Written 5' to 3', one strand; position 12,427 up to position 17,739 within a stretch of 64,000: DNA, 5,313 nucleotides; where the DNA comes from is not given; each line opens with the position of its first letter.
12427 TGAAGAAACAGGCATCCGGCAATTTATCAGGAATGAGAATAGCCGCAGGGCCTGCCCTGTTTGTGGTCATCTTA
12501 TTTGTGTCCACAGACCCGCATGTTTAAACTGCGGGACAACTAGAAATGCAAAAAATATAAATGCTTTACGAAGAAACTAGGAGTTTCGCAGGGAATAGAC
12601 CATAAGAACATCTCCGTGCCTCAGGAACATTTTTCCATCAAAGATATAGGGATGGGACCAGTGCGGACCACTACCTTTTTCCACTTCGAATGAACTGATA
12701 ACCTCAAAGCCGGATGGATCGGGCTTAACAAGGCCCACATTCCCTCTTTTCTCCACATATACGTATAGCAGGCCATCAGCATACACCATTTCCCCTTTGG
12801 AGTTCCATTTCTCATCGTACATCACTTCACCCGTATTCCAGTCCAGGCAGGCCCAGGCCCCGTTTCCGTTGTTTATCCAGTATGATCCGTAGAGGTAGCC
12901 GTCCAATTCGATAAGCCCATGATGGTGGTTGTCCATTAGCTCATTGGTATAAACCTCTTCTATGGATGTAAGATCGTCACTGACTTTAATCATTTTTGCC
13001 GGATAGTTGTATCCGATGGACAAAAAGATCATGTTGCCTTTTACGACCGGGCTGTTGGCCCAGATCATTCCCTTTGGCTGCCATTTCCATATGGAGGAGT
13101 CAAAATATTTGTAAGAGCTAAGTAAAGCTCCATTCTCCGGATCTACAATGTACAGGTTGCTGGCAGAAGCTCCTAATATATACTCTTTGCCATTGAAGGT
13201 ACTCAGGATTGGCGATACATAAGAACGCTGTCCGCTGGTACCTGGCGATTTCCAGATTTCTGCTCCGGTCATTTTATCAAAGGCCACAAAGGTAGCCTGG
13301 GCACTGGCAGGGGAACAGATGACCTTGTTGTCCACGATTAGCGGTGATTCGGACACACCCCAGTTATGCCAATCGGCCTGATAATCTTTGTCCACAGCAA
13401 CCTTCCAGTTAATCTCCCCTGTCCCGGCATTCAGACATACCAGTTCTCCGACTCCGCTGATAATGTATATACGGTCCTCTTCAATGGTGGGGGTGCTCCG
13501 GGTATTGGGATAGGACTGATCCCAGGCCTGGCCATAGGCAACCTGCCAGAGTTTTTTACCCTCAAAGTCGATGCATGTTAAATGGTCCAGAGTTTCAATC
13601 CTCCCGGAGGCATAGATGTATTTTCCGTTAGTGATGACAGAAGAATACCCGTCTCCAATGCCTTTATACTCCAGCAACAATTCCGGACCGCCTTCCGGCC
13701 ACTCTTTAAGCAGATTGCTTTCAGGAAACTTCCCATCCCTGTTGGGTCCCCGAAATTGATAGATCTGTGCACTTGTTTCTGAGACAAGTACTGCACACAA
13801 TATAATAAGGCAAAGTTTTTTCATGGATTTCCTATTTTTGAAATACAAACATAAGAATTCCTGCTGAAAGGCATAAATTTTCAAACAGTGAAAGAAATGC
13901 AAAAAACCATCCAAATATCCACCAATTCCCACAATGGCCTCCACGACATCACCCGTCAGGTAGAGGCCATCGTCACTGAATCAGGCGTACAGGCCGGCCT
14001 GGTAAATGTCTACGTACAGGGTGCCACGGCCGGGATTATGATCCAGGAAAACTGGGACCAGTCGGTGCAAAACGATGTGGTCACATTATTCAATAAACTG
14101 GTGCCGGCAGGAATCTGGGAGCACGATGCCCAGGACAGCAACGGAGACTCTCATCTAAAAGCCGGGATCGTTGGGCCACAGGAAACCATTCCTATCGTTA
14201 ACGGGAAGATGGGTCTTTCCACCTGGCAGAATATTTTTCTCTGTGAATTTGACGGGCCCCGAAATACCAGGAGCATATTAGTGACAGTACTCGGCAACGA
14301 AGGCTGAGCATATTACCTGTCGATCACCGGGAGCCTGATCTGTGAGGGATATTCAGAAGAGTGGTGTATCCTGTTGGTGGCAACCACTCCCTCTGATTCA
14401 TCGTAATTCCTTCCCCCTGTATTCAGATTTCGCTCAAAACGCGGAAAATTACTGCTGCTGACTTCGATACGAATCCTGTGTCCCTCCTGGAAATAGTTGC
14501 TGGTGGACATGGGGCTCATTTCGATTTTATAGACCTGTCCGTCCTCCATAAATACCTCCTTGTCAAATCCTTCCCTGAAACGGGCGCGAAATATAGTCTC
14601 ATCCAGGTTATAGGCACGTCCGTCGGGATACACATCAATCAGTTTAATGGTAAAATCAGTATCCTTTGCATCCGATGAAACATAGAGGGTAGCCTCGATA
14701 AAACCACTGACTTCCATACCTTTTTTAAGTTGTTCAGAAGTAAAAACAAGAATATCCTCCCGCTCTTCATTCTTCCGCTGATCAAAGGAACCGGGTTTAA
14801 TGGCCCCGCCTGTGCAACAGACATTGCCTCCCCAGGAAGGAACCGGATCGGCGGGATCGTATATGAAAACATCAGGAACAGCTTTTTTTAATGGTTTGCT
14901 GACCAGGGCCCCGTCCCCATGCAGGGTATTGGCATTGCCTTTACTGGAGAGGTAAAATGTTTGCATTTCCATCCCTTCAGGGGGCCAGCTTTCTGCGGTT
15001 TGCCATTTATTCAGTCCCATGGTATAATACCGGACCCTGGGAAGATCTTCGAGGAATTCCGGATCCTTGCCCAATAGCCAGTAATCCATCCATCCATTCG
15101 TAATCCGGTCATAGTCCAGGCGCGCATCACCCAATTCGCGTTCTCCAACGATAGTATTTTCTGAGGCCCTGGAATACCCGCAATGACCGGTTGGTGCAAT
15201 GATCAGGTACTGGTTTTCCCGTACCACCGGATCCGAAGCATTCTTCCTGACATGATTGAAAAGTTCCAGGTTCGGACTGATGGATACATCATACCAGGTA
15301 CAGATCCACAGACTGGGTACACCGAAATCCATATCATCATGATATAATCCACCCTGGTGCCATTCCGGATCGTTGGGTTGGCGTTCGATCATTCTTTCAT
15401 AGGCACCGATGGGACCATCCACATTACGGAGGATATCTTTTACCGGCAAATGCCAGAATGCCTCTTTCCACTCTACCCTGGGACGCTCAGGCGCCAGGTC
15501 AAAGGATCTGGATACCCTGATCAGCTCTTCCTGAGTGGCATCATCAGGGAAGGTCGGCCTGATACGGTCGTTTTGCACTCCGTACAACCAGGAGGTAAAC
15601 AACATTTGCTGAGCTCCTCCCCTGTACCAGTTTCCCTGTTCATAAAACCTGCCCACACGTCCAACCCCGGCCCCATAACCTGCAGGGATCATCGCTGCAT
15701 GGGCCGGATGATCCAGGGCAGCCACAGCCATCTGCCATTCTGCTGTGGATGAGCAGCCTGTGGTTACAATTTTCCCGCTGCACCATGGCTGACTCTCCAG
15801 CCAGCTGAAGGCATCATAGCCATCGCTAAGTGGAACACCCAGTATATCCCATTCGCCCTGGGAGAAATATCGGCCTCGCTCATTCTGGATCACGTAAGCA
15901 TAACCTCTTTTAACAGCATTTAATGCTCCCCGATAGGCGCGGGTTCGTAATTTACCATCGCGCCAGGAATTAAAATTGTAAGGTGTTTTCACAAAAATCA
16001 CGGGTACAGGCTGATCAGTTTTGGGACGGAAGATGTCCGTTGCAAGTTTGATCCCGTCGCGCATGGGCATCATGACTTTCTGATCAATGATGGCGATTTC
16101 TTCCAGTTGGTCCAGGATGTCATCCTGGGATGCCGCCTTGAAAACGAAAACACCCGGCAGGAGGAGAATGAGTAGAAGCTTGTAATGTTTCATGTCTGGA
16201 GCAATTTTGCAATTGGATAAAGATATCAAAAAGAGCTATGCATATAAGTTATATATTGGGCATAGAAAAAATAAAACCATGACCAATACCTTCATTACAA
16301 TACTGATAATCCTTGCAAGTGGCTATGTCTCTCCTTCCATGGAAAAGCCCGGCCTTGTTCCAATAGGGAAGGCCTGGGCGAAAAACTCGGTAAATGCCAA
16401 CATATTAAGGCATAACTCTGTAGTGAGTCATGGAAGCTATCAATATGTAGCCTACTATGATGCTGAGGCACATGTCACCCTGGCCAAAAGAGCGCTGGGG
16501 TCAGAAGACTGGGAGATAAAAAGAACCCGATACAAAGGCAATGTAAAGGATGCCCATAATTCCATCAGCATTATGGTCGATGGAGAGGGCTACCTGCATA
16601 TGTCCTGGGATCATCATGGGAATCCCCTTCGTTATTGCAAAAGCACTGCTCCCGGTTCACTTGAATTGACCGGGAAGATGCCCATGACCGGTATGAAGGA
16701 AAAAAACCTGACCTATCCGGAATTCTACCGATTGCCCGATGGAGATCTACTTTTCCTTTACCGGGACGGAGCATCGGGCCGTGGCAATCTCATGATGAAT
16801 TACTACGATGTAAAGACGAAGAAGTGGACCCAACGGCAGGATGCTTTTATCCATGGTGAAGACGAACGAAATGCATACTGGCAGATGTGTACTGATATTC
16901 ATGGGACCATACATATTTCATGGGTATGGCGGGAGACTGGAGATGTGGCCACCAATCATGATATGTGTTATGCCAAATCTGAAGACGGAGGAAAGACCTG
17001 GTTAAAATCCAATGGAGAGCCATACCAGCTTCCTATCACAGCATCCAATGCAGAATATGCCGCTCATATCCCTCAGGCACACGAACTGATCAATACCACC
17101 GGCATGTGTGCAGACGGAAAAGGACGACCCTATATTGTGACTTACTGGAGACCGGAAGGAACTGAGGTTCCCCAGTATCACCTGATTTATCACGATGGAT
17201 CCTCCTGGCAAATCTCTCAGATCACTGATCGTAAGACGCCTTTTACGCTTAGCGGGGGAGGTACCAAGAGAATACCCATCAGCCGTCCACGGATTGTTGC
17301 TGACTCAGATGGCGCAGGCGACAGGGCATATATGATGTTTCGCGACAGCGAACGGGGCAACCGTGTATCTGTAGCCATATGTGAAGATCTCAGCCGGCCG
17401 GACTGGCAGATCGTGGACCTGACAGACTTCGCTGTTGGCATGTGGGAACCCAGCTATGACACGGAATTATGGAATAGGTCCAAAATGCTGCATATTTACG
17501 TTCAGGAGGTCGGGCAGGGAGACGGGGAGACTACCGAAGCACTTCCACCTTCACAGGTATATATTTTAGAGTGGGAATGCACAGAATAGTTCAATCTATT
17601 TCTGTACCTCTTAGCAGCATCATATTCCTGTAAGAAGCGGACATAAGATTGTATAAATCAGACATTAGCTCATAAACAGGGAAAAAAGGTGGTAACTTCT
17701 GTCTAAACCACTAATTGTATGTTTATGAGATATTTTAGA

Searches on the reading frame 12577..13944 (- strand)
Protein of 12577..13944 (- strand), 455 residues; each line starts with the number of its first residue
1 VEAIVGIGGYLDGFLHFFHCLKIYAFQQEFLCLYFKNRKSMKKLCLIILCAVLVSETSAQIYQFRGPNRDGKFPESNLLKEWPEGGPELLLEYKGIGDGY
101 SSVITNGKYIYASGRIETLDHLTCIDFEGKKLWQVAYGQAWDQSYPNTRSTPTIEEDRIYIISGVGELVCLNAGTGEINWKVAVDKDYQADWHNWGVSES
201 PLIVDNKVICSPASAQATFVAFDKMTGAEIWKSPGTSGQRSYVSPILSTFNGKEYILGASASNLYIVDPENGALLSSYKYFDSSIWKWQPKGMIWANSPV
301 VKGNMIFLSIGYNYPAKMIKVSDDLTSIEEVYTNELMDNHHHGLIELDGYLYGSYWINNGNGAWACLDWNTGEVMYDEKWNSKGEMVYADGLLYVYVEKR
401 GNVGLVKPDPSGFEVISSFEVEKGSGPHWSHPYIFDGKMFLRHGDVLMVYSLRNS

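Call 63: search_protein_families(library=pfam, proteins=[window:12577-13944:-], max_evalue=0.00001)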
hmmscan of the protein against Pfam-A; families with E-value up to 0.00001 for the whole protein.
window:12577-13944:- (455 aa): 3 families
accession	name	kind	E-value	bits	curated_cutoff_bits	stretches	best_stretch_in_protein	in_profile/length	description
PF13360.13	PQQ_2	-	1.2e-20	74.6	27.6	1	122-279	5-145/233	Outer membrane protein assembly factor BamB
PF13570.13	Beta-prop_ACSF4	-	1.1e-08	35.4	133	1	121-279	114-252/329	Beta-alanine-activating enzyme, beta-propeller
PF01011.28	PQQ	-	2.2e-07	30.4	26.7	0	132-190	30-91/595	Glucose/ethanol/alcohol dehydrogenase, beta-propeller domain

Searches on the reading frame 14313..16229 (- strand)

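Call 63: search_protein_families(library=pfam, proteins=[window:14313-16229:-], max_evalue=0.00001)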
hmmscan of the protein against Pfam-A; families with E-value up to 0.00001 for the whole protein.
window:14313-16229:- (638 aa): 2 families
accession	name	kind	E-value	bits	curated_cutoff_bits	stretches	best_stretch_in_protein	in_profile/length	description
PF08530.16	PepX_C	-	3.4e-50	171.4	22.5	1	392-631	3-216/217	X-Pro dipeptidyl-peptidase C-terminal non-catalytic domain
PF02129.25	Peptidase_S15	-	1.7e-44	152.9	23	1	58-350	1-261/262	X-Pro dipeptidyl-peptidase (S15 family)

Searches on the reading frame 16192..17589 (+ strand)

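Call 63: search_protein_families(library=pfam, proteins=[window:16192-17589:+], max_evalue=0.00001)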
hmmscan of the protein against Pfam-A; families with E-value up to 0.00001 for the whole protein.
window:16192-17589:+ (465 aa): 1 family
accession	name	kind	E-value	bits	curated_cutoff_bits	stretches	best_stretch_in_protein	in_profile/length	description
PF15892.11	BNR_4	-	2.5e-95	319.4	27.3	1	83-346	1-271/272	BNR repeat-containing family member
